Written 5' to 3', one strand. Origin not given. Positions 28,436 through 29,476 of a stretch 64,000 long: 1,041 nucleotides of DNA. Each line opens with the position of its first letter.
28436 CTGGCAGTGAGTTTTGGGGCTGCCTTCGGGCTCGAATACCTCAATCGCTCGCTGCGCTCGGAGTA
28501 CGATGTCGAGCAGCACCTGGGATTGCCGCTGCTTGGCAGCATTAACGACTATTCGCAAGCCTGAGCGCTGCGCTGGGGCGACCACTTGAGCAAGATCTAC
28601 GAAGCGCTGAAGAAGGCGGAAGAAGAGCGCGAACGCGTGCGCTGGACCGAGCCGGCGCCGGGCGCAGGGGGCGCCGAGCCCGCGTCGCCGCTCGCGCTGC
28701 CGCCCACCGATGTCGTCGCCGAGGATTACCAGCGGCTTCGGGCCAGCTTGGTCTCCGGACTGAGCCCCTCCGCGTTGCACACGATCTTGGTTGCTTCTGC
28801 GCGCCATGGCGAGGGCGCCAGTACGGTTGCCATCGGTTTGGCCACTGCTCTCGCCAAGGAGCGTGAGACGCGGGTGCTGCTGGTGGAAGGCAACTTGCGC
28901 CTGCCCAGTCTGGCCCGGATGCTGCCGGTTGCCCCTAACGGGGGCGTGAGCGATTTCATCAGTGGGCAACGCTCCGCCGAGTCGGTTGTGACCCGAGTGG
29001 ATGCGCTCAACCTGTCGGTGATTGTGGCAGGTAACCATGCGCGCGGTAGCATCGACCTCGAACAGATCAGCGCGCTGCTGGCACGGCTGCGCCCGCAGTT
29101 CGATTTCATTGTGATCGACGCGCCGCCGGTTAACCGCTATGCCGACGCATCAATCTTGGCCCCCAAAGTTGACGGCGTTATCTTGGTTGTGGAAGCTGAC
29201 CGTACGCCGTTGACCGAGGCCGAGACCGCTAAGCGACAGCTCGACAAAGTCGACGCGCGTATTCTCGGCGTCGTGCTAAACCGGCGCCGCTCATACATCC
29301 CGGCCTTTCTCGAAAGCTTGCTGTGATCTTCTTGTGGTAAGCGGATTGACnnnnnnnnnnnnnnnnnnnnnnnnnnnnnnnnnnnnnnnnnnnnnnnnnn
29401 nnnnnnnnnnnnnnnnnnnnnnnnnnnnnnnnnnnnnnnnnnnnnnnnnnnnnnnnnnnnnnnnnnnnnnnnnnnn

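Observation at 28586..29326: Tyrosine-kinase homolog lacking the Walker A lysine and the C-terminal tyrosine cluster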

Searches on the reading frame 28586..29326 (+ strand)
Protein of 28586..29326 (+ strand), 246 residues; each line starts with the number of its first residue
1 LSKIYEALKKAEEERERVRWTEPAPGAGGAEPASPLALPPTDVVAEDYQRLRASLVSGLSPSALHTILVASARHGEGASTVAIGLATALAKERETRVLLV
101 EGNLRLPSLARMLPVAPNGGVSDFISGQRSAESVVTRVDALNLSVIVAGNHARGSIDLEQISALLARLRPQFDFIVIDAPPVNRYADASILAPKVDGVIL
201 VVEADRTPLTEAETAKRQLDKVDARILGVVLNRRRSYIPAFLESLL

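Call 5: search_protein_families(library=ncbifam, proteins=[window:28586-29326:+], max_evalue=0.001)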
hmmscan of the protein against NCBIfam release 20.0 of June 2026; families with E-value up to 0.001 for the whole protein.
window:28586-29326:+ (246 aa): 13 families
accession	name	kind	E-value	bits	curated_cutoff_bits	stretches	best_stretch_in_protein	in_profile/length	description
TIGR01007.1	eps_fam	subfamily_domain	8.6e-33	113.6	108.05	1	46-233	1-189/204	polysaccharide biosynthesis tyrosine autokinase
TIGR03018.1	pepcterm_TyrKin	hypoth_equivalog_domain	6.5e-32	110.6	230.65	1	42-232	9-207/207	XrtA-associated tyrosine autokinase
TIGR03029.1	EpsG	equivalog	6.8e-28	97.6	313.8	1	38-232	77-273/274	chain length determinant protein tyrosine kinase EpsG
TIGR01005.1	eps_transp_fam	subfamily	5.4e-23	81.1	411.7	1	39-233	521-717/754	exopolysaccharide transport protein family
NF007350.0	PRK09841.1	equivalog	1.8e-16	59.5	1248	1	40-232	507-701/726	tyrosine-protein kinase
NF008568.0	PRK11519.1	equivalog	2.8e-15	55.6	1068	1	40-232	502-696/720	tyrosine-protein kinase Wzc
TIGR01969.1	minD_arch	subfamily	4.4e-12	45.7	201.75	1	66-235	2-171/251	cell division ATPase MinD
TIGR01968.1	minD_bact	equivalog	3.4e-08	33.2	212.9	1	66-235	3-174/261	septum site-determining protein MinD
TIGR03815.1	CpaE_hom_Actino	equivalog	1.5e-07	30.9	154.45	1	59-232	106-281/340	septum site-determining protein Ssd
NF008669.0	PRK11670.1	equivalog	6.7e-07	28.5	348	1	67-232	110-277/369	iron-sulfur cluster carrier protein ApbC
NF041136.1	MrpORP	equivalog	6.9e-07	28.9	450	1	65-232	6-176/365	iron-sulfur cluster carrier protein MrpORP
NF053622.1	ATPseBagAMYCTU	equivalog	1.1e-05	25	400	0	68-117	10-57/325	ATPase BagA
NF041546.1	ParA_partition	equivalog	0.00012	21.8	180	0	156-209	61-113/203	ParA family partition ATPase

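Call 6: search_protein_families(library=pfam, proteins=[window:28586-29326:+], max_evalue=0.001)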
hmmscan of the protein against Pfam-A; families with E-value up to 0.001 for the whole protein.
window:28586-29326:+ (246 aa): 5 families
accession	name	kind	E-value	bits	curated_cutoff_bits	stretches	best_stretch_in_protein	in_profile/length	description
PF10609.15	ParA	-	2.1e-11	44.2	27.1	1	65-233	4-174/246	NUBPL iron-transfer P-loop NTPase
PF13614.12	AAA_31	-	2.2e-06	28.2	27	1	66-207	3-152/177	AAA domain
PF09140.17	MipZ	-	2.4e-05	24.2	20.7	1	65-183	1-111/262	ATPase MipZ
PF01656.29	CbiA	-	0.00047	20.5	25.4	0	67-233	1-82/125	CobQ/CobB/MinD/ParA nucleotide binding domain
PF06564.18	CBP_BcsQ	-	0.00084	19.4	21.3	0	67-206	4-149/234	Cellulose biosynthesis protein BcsQ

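Call 7: search_solved_structures(query=window:28586-29323:+, max_evalue=0.001, show_alignments=4)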
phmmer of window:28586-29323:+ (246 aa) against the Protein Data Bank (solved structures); distinct sequences matched with E-value up to 0.001: 23.
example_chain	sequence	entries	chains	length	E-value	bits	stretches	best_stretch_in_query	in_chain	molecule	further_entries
6u1q_A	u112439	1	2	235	1.2e-21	80.5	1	64-235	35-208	VpsO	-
4jlv_A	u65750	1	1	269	1.4e-21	80.3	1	40-235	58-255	C-terminal fragment of Membrane protein CapA1, Putative uncharacterized protein capB1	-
4jmp_A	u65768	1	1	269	2.2e-19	73.1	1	40-234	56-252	C-terminal fragment of CapA, Protein tyrosine kinase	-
3bfv_A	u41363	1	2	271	2.3e-19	73.1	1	40-234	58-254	Membrane protein CapA1, Protein tyrosine kinase,Protein tyrosine kinase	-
2ved_A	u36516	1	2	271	2.3e-19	73.1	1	40-234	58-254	MEMBRANE PROTEIN CAPA1, PROTEIN TYROSINE KINASE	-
6z0p_A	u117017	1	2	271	5.6e-13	52.2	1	16-211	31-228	BceF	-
9i2q_D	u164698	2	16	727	3.2e-12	49.7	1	39-232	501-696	Putative transmembrane protein Wzc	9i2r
7ni2_A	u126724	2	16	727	3.2e-12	49.7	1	39-232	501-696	Tyrosine-protein kinase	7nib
9exq_D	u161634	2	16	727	3.2e-12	49.7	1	39-232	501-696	Putative transmembrane protein Wzc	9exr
9exo_H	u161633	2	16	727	3.2e-12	49.7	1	39-232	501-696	Putative transmembrane protein Wzc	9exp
7nhr_A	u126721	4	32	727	3.2e-12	49.7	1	39-232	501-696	Putative transmembrane protein Wzc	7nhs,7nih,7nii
3cio_A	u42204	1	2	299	1.1e-10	44.7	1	40-233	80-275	Tyrosine-protein kinase etk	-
1g3q_A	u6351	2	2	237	2e-10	43.8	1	67-234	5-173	CELL DIVISION INHIBITOR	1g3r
3la6_A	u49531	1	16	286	1.3e-09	41.2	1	39-233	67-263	Tyrosine-protein kinase wzc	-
9xgv_A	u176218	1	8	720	9.4e-09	38.4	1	39-233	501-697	Tyrosine-protein kinase wzc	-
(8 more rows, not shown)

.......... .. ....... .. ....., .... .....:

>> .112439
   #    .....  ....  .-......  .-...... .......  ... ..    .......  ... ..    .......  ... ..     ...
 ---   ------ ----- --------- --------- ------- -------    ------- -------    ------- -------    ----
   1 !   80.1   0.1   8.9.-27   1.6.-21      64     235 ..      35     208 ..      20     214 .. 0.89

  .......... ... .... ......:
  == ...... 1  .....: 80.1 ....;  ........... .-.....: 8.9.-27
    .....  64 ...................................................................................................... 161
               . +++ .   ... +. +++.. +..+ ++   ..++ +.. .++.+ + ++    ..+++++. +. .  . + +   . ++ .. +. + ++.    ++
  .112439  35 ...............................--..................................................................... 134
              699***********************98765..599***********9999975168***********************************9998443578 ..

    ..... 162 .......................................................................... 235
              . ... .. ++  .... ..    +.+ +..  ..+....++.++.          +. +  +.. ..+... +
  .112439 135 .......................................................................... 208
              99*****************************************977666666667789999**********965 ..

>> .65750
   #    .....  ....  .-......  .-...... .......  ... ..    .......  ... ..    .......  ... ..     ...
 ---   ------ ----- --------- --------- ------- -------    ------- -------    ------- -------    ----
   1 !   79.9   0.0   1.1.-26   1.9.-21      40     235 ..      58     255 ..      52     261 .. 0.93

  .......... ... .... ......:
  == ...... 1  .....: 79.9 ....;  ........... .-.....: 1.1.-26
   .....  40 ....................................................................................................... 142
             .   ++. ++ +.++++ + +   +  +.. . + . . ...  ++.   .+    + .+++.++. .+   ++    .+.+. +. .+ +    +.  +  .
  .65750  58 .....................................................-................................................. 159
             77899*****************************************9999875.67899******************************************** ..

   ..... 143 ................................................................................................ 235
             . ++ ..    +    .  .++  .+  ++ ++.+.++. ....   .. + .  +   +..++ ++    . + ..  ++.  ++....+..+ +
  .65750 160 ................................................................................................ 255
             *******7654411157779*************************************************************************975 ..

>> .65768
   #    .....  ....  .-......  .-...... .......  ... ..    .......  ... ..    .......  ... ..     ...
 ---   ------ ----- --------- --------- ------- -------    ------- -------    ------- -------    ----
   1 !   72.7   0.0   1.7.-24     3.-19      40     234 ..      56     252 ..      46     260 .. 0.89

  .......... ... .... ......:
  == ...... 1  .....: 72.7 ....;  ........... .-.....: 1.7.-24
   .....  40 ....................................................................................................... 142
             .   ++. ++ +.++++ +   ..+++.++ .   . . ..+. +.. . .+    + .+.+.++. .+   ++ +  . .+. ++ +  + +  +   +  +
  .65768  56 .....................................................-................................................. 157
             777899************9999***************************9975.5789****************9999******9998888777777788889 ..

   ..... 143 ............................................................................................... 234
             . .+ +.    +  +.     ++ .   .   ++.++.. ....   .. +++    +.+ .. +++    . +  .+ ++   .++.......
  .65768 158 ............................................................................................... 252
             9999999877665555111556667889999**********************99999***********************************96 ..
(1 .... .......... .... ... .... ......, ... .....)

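Call 9: find_homologous_proteins(query=window:28586-29323:+, max_evalue=0.00001)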
Query window:28586-29323:+ (246 aa): 941 proteins with E <= 0.00001 among 8000 candidates; the best 120 are listed.
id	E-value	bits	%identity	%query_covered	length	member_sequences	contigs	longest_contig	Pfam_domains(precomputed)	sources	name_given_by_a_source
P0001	2.9e-148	509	100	100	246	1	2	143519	PF10609.16,PF13614.13,PF09140.18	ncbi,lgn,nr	ncbi:MAG: CpsD/CapB family tyrosine-protein kinase [Deltaproteobacteria bacterium]|nr:CpsD/CapB fami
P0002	4.5e-115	401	80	100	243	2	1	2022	PF10609.16,PF13614.13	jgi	jgi:non-specific protein-tyrosine kinase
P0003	9.2e-115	400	80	100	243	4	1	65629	PF10609.16,PF13614.13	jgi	jgi:capsular exopolysaccharide synthesis family protein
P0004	1.4e-114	399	80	100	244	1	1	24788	PF10609.16,PF13614.13,PF09140.18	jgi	jgi:capsular exopolysaccharide synthesis family protein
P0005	3.2e-110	385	78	100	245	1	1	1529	PF10609.16,PF09140.18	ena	-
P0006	4.5e-110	384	77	100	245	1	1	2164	PF10609.16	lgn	-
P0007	1.7e-109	383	77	100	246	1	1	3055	PF10609.16,PF13614.13,PF09140.18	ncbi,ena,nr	ncbi:MAG TPA: CpsD/CapB family tyrosine-protein kinase [Candidatus Kryptonia bacterium]|nr:CpsD/CapB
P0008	5.1e-109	381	77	100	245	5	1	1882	PF10609.16,PF13614.13,PF01268.26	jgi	-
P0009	2.0e-108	379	76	100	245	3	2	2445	PF10609.16,PF13614.13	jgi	jgi:capsular exopolysaccharide synthesis family protein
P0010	3.7e-108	378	74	100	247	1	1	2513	PF10609.16,PF13614.13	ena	-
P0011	5.3e-108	378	76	100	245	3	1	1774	PF10609.16,PF13614.13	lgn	-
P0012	7.8e-101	354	71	100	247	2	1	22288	PF10609.16,PF09140.18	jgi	-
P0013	1.4e-89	317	66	100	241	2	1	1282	PF10609.16,PF13614.13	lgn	-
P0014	3.5e-89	316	66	100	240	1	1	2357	PF10609.16,PF13614.13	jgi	jgi:capsular exopolysaccharide synthesis family protein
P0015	3.6e-89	316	66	100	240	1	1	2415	PF10609.16,PF13614.13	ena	-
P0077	6.9e-83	296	62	100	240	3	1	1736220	PF10609.16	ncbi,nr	ncbi:MAG: tyrosine protein kinase [Candidatus Binatia bacterium]|nr:MAG: tyrosine protein kinase [Ca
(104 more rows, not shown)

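Call 21: search_protein_representatives(protein=window:28586-29323:+)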
Query: 246 residues. Proteins with E-value up to 0.001 (for the whole library): 70929; up to 1e-10: 33112; up to 1e-30: 47. The best 150 are listed.
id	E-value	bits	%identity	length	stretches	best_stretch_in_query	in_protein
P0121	7.6e-70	251.3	56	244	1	1-246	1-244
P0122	4.3e-51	189.9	48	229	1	2-246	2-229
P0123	3.0e-45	170.8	39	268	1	1-245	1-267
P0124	1.2e-41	159.1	39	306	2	38-246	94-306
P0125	4.1e-41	157.3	39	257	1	1-245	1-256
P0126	7.7e-40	153.2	40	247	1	1-246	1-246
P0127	1.8e-39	152.0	62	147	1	106-246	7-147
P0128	4.8e-39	150.6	61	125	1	122-246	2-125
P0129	5.6e-39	150.3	39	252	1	1-243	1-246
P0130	3.2e-38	147.9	40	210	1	45-243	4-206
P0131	3.9e-38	147.6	41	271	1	27-244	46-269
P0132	7.3e-37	143.4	40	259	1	1-241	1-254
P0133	1.0e-36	143.0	41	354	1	46-243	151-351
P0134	1.1e-36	142.9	38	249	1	1-242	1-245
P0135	1.1e-36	142.9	43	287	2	25-246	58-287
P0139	9.8e-35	136.5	40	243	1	1-245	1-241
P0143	7.4e-34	133.6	37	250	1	1-241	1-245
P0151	2.9e-32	128.4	34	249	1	1-242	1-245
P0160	2.8e-31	125.2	32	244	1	1-245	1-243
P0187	3.0e-29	118.5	40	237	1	1-243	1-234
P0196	6.4e-29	117.5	33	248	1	1-242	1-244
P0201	1.1e-28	116.7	40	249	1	1-243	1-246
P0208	2.7e-28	115.4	33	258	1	1-242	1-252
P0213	4.3e-28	114.7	34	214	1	47-241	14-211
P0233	1.5e-27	112.9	33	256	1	1-242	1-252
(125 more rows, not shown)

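Call 31: find_encoding_contigs(protein=P0077, flank=10000, max_places=2)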
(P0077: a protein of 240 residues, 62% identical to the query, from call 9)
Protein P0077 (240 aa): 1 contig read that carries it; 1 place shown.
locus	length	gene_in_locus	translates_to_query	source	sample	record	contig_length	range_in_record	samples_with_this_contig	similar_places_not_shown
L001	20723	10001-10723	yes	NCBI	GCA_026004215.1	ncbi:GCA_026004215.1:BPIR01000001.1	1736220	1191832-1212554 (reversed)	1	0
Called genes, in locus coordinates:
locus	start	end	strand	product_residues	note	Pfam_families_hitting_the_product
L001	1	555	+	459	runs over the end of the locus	PF00072:Response_reg, PF00158:Sigma54_activat, PF01078:Mg_chelatase (faint), PF14532:Sigma54_activ_2, PF07728:AAA_5 (weak), PF25601:AAA_lid_14, PF02954:HTH_8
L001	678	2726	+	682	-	PF13191:AAA_16 (weak), PF13245:AAA_19 (weak), PF13401:AAA_22, PF13604:AAA_30 (weak), PF25199:nSTAND_NTPase5 (faint), PF01476:LysM (weak)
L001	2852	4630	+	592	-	PF00884:Sulfatase, PF01663:Phosphodiest, PF16347:SGSH_C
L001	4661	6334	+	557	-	PF01663:Phosphodiest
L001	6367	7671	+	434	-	PF13477:Glyco_trans_4_2 (faint), PF13439:Glyco_transf_4, PF13579:Glyco_trans_4_4, PF13692:Glyco_trans_1_4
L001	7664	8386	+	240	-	PF02563:Poly_export, PF22461:SLBB_2, PF10531:SLBB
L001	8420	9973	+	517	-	PF02706:Wzz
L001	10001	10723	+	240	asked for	PF10609:ParA (weak)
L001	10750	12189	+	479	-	PF04932:Wzy_C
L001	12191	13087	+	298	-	-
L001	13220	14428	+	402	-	PF00155:Aminotran_1_2 (weak), PF00266:Aminotran_5 (weak), PF01041:DegT_DnrJ_EryC1, PF01053:Cys_Met_Meta_PP (weak), PF01212:Beta_elim_lyase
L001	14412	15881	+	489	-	PF02397:Bac_transf, PF13727:CoA_binding_3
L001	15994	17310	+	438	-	PF13579:Glyco_trans_4_4 (faint), PF13439:Glyco_transf_4, PF00534:Glycos_transf_1, PF13692:Glyco_trans_1_4, PF13524:Glyco_trans_1_2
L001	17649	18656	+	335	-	PF01073:3Beta_HSD, PF01370:Epimerase, PF02719:Polysacc_synt_2 (weak), PF04321:RmlD_sub_bind, PF05368:NmrA, PF07993:NAD_binding_4 (faint), PF13460:NAD_binding_10, PF16363:GDP_Man_Dehyd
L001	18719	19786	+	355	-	PF01408:GFO_IDH_MocA, PF22725:GFO_IDH_MocA_C3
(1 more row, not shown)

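Call 36: list_cluster_members(proteins=[P0122, P0123, P0126, P0134, P0139, P0143, P0151, P0160, P0187, P0201])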
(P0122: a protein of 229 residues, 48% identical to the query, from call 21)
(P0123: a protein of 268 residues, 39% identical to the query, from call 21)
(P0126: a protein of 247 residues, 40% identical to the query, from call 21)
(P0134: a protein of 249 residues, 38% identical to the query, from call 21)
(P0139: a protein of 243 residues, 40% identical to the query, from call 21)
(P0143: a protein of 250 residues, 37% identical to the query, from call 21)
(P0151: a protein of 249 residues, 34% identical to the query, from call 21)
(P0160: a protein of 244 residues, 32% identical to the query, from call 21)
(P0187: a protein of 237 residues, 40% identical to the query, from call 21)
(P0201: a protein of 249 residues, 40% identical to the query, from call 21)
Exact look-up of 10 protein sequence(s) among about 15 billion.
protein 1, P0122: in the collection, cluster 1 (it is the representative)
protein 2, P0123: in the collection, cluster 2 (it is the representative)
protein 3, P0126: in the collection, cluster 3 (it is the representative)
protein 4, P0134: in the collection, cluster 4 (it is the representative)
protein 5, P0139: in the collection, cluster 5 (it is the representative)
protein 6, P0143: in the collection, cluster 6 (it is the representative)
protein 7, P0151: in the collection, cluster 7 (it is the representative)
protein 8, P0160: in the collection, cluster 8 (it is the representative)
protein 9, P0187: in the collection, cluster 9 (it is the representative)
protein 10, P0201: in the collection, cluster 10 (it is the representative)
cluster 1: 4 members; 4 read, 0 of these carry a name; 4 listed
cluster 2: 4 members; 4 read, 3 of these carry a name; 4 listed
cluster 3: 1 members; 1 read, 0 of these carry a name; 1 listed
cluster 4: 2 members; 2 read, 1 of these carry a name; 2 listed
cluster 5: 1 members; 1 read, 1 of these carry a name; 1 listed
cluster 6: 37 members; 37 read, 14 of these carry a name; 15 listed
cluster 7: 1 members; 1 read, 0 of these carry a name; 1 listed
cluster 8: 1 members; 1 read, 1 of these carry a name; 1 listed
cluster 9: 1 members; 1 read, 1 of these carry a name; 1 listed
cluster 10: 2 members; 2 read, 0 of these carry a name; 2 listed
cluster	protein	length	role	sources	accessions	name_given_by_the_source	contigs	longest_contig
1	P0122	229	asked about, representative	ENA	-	-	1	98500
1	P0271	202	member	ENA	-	-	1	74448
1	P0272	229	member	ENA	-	-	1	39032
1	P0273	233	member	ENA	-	-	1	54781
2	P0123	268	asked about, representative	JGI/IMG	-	capsular exopolysaccharide synthesis family protein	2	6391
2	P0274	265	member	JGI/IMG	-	capsular exopolysaccharide synthesis family protein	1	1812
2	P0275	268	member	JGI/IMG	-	capsular exopolysaccharide synthesis family protein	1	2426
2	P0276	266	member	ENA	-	-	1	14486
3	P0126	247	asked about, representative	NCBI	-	-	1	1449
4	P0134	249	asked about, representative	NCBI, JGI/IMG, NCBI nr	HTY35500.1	MAG TPA: CpsD/CapB family tyrosine-protein kinase [Bacteroidota bacterium] | CpsD/CapB family tyrosine-protein kinase [Bacteroidota bacterium]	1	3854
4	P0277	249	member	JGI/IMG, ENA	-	-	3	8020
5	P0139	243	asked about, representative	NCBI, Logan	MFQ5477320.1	MAG: CpsD/CapB family tyrosine-protein kinase [Candidatus Binatia bacterium]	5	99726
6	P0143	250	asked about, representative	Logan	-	-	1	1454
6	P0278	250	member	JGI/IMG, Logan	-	capsular exopolysaccharide synthesis family protein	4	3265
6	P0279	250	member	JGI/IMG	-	capsular exopolysaccharide synthesis family protein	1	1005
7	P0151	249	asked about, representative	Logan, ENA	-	-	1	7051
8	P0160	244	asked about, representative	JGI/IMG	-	capsular exopolysaccharide synthesis family protein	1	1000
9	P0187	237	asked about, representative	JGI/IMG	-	capsular exopolysaccharide synthesis family protein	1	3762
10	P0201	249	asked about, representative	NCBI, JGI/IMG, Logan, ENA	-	-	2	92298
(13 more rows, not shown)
